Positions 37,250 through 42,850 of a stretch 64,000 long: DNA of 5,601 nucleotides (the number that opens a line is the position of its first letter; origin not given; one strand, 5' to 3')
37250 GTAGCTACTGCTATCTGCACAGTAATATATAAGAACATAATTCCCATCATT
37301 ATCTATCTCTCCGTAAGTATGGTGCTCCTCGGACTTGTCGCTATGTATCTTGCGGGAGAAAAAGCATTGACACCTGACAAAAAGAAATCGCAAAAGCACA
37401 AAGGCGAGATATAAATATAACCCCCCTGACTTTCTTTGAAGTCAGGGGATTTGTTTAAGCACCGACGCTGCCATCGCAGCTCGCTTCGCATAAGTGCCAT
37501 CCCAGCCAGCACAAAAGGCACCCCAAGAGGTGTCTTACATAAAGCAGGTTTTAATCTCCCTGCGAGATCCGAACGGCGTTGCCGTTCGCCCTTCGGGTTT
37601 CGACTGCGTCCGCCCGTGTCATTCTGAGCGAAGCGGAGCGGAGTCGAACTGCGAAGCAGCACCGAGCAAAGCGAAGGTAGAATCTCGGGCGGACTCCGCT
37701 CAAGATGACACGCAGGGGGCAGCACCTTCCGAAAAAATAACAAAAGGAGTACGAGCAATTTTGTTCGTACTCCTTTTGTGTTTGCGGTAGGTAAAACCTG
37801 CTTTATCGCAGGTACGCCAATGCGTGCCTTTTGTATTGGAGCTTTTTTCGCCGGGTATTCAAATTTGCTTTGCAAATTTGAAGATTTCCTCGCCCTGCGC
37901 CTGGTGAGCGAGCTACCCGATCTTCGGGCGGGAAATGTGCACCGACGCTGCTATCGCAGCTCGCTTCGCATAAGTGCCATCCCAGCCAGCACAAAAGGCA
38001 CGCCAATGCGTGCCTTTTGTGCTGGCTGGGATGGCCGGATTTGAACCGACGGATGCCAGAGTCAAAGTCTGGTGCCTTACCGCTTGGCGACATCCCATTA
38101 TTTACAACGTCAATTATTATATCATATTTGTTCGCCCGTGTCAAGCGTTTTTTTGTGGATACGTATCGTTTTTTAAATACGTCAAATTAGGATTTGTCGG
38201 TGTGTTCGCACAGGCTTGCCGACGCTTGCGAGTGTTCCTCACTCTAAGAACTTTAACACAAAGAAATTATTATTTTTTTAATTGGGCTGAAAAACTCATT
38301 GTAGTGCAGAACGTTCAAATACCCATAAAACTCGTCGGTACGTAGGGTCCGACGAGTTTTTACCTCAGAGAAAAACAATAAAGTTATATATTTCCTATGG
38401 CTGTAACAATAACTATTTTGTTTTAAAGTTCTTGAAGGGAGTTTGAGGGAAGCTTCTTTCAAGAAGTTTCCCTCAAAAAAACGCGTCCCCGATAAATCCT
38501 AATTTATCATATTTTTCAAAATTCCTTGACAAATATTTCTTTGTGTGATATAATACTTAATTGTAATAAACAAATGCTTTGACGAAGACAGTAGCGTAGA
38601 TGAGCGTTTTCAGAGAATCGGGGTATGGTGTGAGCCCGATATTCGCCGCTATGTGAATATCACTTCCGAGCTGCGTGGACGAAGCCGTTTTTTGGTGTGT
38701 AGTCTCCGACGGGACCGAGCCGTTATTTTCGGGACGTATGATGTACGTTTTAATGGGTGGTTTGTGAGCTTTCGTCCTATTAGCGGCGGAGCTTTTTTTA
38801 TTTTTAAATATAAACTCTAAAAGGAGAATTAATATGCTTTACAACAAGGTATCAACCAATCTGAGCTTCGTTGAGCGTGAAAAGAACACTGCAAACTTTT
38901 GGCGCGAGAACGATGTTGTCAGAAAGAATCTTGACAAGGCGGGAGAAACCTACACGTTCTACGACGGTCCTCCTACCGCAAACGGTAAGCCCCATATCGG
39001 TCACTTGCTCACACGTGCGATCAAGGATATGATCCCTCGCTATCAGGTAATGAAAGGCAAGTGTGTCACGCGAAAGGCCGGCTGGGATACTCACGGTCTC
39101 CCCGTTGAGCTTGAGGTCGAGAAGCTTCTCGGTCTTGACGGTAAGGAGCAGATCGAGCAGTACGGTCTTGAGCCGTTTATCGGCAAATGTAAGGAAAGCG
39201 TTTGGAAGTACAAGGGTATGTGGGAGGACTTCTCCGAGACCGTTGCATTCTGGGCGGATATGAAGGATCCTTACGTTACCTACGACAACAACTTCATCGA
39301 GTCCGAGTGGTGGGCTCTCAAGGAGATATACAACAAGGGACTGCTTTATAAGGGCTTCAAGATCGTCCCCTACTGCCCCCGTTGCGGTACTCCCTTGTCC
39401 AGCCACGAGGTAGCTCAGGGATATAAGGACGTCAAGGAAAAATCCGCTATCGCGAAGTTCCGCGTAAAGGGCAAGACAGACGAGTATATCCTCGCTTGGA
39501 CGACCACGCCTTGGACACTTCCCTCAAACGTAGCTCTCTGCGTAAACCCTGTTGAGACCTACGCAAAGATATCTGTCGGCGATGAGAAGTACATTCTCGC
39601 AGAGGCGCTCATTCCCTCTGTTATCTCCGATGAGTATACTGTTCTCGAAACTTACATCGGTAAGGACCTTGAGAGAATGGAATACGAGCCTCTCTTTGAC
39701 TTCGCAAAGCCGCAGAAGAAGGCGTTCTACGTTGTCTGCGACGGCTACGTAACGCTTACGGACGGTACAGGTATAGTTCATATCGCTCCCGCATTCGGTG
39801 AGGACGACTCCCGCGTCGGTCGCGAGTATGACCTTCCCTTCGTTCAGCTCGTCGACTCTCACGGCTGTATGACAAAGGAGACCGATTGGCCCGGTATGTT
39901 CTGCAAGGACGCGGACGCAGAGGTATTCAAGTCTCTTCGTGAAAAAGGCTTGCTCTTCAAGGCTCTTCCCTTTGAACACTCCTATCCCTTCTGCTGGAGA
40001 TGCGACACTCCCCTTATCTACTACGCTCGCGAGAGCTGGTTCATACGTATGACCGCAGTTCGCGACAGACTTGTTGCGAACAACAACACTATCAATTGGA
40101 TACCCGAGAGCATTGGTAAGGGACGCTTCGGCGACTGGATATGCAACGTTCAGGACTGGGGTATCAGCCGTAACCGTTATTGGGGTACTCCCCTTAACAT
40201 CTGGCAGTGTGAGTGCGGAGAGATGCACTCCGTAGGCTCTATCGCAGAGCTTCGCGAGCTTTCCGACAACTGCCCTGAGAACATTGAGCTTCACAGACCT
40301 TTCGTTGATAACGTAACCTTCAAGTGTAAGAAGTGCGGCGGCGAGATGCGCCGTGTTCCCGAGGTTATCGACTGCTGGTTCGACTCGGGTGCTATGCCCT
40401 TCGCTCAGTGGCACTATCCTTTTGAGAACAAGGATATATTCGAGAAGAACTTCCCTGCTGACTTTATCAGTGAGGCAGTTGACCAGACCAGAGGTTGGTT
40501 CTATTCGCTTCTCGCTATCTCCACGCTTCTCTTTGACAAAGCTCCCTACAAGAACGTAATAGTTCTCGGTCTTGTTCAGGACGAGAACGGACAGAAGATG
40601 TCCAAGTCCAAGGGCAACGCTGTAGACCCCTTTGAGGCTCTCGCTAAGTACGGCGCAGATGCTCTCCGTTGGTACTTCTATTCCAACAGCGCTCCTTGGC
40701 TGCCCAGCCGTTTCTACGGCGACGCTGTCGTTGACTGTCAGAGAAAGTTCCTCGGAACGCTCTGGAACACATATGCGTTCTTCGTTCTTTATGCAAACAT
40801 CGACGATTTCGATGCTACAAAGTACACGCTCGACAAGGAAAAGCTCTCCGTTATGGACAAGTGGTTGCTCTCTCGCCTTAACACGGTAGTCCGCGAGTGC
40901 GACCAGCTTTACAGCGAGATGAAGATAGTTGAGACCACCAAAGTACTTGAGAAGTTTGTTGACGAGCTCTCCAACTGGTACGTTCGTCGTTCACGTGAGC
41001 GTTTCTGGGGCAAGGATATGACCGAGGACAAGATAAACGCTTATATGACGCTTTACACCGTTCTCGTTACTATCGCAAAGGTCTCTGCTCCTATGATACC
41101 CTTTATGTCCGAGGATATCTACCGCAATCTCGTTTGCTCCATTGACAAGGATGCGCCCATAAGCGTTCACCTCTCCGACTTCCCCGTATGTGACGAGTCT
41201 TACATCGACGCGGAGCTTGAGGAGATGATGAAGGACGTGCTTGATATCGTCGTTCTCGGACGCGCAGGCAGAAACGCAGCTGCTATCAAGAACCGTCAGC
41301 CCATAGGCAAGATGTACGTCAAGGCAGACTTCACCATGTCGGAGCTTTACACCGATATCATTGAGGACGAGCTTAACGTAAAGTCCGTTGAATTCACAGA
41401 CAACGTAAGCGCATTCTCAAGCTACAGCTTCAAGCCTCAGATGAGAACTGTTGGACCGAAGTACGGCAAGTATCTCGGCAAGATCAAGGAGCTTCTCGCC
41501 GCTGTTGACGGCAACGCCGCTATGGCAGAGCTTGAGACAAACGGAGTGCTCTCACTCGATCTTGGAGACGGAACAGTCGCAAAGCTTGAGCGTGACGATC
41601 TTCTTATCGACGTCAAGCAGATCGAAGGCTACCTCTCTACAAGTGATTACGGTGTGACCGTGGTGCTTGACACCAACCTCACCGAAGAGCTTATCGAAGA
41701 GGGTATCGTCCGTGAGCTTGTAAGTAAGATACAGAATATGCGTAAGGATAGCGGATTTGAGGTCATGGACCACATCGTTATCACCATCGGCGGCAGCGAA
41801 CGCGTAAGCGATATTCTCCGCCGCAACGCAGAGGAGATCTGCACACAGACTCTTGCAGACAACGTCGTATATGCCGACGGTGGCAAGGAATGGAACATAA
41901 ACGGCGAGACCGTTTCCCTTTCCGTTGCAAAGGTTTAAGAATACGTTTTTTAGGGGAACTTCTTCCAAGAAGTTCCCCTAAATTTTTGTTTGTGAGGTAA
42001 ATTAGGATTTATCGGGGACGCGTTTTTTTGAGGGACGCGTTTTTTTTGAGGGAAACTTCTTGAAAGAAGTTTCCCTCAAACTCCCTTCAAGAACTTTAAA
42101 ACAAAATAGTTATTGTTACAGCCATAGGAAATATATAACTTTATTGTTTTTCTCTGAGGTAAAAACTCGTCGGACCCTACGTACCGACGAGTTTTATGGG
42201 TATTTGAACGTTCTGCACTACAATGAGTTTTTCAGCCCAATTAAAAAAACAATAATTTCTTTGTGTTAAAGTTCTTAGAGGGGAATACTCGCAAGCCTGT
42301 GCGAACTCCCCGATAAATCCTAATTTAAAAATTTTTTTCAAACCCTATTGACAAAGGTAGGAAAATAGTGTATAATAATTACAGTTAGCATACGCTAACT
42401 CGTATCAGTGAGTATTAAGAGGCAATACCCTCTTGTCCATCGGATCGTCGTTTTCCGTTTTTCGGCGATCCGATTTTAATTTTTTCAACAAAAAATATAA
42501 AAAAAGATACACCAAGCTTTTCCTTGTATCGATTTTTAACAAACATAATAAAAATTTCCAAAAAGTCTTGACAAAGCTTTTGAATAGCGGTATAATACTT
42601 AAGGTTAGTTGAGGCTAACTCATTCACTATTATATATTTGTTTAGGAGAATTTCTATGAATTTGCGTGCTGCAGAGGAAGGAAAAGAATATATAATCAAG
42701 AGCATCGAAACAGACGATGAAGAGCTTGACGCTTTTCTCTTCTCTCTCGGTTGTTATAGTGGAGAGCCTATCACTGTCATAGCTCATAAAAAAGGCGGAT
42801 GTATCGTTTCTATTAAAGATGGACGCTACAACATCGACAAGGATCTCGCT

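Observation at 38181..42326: Type-2 ileS bracketed by two inverted full-length repeat elements (composite-transposon-like arrangement)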

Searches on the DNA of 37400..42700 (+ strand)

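Call 21: search_rna_families(source=window, start=37400, end=42700, threshold=evalue, max_evalue=1, show_alignments=2)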
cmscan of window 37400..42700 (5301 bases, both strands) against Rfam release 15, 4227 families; matches with E-value up to 1: 9.
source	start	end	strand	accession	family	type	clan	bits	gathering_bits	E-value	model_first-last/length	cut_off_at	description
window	38570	38782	+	RF00230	T-box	Cis-reg; leader;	-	78.9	93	1.7e-16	1-219/219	no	T-box leader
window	38026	38097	-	RF00005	tRNA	Gene; tRNA;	CL00001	63.4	29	1.7e-12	1-71/71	no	tRNA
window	37957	38041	-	RF01698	Chloroflexi-1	Gene; sRNA;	-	24.8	80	0.081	1-84/84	no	Chloroflexi-1 RNA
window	42375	42491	+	RF01228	snoR111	Gene; snRNA; snoRNA; HACA-box;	-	24.3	38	0.52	1-128/128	no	Small nucleolar RNA snoR111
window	37992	38019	-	RF02066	STnc320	Gene; sRNA;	-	24.2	50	0.3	20-47/55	no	Salmonella enterica sRNA STnc320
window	38025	38097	+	RF04354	Plastid-ycf2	Cis-reg;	-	23.3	65.7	0.2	1-75/75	no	Plastid-ycf2 5UTR RNA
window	37965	38020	-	RF02603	BASRCII26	Gene; sRNA;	-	22.8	218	0.014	1-190/190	no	Brucella sRNA CII26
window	40915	40980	+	RF01144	sR17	Gene; snRNA; snoRNA; CD-box;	-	18.9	36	0.48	1-55/55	no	Small nucleolar RNA sR17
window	38398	38480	+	RF02637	EF0408_EF0409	Gene; sRNA;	-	16.1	440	0.6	1-412/412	no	Enterococcus sRNA EF0408_EF0409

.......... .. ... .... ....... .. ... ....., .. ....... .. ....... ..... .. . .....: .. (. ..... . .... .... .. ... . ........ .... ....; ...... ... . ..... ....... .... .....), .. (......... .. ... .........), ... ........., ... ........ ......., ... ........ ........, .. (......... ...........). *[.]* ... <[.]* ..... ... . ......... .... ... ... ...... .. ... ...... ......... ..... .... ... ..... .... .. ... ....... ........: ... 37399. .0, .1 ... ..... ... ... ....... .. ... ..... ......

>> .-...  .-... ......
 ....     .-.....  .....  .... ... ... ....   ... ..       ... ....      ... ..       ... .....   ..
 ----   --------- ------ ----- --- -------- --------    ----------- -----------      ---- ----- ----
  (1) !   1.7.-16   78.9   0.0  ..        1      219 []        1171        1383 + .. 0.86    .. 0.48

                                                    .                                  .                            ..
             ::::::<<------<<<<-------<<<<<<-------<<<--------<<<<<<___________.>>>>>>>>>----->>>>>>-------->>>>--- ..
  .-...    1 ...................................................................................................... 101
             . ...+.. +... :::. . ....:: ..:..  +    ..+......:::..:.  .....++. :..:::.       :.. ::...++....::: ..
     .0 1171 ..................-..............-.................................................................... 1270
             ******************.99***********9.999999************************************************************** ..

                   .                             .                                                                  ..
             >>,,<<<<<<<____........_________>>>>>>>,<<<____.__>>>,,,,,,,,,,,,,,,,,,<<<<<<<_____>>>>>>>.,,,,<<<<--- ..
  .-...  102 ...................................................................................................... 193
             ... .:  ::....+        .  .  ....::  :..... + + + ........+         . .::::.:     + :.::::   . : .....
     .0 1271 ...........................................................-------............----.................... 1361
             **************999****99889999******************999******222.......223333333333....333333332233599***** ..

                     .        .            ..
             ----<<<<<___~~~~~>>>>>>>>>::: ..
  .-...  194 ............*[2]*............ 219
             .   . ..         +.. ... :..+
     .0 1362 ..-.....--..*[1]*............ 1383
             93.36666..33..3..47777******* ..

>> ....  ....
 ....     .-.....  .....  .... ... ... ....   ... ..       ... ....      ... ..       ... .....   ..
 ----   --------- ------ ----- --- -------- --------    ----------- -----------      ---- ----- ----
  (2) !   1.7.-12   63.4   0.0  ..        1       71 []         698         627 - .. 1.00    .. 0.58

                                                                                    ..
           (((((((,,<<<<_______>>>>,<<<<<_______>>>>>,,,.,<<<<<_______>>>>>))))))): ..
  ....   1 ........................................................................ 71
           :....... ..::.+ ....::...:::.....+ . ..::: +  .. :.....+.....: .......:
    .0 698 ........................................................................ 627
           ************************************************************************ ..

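Call 66: search_dna_similar(query=window:38100-42400:+, collection=plasmids, mode=distant, max_evalue=1e-10, max_rows=10)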
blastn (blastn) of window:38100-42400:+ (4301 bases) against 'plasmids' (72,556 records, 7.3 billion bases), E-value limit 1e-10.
Records with a match: 8; places in all: 8; records where one place covers at least 80% of the query: 0.
Best place of each record, by identity: 60-80% 8.
By first word of the organism name: Riemerella 4; Parabacteroides 1; Paenibacillus 1; Acetoanaerobium 1; Tsukamurella 1.
By predicted mobility (MOB-suite, as given by PLSDB): non-mobilizable 8.
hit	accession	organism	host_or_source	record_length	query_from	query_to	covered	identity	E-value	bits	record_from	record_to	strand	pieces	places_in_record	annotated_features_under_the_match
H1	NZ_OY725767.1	Parabacteroides distasonis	-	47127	1932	2533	10%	69.5%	8e-16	181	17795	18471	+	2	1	ileS: isoleucine--tRNA ligase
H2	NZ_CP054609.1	Paenibacillus cellulosilyticus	cell culture,soil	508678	2262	2600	8%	66.8%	2e-16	98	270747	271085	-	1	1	ileS: isoleucine--tRNA ligase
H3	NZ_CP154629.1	Acetoanaerobium noterae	cell culture,Sludge of a digestion ...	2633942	2262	2576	7%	69.5%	2e-28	136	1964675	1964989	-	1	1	none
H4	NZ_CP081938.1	Riemerella anatipestifer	goose,Epidemic materials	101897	2277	2563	7%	68.4%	4e-19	105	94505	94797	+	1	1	ileS: isoleucine--tRNA ligase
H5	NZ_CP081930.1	Riemerella anatipestifer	duck,Epidemic materials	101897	2277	2563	7%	68.4%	4e-19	105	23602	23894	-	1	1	ileS: isoleucine--tRNA ligase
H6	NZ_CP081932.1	Riemerella anatipestifer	goose,Epidemic materials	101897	2277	2563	7%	68.4%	4e-19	105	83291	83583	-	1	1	ileS: isoleucine--tRNA ligase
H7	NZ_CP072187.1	Riemerella anatipestifer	goose,Epidemic materials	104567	2277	2563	7%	67.3%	9e-15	92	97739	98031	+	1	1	ileS: isoleucine--tRNA ligase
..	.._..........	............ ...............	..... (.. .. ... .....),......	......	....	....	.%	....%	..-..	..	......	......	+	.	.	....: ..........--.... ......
